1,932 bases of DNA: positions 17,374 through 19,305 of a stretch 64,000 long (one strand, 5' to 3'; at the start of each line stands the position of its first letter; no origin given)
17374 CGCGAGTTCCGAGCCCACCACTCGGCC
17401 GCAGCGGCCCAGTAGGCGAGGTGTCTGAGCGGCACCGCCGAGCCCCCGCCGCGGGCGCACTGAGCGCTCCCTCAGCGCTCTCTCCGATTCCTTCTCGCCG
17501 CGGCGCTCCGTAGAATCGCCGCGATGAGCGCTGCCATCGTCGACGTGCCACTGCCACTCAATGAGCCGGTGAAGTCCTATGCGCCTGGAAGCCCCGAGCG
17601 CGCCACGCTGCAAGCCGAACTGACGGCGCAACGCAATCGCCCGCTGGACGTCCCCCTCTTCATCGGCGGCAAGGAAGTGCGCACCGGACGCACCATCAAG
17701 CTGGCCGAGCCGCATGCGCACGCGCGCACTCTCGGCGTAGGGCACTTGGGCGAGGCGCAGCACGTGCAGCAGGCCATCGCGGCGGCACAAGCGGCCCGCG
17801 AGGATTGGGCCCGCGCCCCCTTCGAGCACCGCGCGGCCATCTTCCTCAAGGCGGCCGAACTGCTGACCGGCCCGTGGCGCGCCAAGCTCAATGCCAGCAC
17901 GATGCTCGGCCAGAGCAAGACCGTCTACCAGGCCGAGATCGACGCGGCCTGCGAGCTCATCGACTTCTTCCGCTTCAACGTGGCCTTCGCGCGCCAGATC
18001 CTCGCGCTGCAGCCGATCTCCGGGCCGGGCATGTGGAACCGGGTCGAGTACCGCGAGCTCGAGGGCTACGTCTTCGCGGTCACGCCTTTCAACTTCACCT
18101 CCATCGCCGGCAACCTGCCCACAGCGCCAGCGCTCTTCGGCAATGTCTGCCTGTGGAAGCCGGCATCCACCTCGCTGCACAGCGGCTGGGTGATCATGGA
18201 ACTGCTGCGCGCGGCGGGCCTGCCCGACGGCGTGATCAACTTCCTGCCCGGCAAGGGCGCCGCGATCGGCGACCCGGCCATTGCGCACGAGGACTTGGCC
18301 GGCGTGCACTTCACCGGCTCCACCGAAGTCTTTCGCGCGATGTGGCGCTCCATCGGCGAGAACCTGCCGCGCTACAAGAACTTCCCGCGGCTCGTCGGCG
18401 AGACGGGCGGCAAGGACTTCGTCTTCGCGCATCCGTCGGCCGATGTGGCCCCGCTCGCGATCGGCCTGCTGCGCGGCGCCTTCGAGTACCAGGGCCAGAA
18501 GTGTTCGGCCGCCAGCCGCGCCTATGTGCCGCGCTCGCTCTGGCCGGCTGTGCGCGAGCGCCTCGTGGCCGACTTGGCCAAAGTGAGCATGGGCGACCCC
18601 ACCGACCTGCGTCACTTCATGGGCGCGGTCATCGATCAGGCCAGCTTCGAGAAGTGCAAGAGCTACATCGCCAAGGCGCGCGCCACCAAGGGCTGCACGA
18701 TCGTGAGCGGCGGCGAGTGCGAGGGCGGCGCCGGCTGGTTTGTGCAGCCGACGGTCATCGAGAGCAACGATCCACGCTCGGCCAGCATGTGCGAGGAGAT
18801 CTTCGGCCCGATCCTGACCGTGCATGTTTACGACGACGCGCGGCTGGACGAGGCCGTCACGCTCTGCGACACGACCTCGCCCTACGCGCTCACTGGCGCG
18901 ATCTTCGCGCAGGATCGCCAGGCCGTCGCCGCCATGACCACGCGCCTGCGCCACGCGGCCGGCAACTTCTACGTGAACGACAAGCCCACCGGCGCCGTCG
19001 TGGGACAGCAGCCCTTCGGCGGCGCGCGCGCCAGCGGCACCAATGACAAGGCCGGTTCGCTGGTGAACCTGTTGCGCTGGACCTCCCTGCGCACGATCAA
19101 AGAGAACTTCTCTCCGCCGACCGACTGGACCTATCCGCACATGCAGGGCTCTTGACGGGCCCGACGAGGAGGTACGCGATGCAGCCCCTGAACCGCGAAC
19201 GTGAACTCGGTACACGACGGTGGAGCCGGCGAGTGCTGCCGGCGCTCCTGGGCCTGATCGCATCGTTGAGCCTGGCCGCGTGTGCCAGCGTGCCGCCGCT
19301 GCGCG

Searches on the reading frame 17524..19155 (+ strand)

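Call 59: search_protein_families(library=pfam, proteins=[window:17524-19155:+], max_evalue=0.00001)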
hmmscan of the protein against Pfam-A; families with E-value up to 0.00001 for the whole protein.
window:17524-19155:+ (543 aa): 1 family
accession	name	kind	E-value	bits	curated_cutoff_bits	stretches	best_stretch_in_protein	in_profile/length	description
PF00171.27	Aldedh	-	5.7e-98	328.9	23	1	56-524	7-460/461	Aldehyde dehydrogenase family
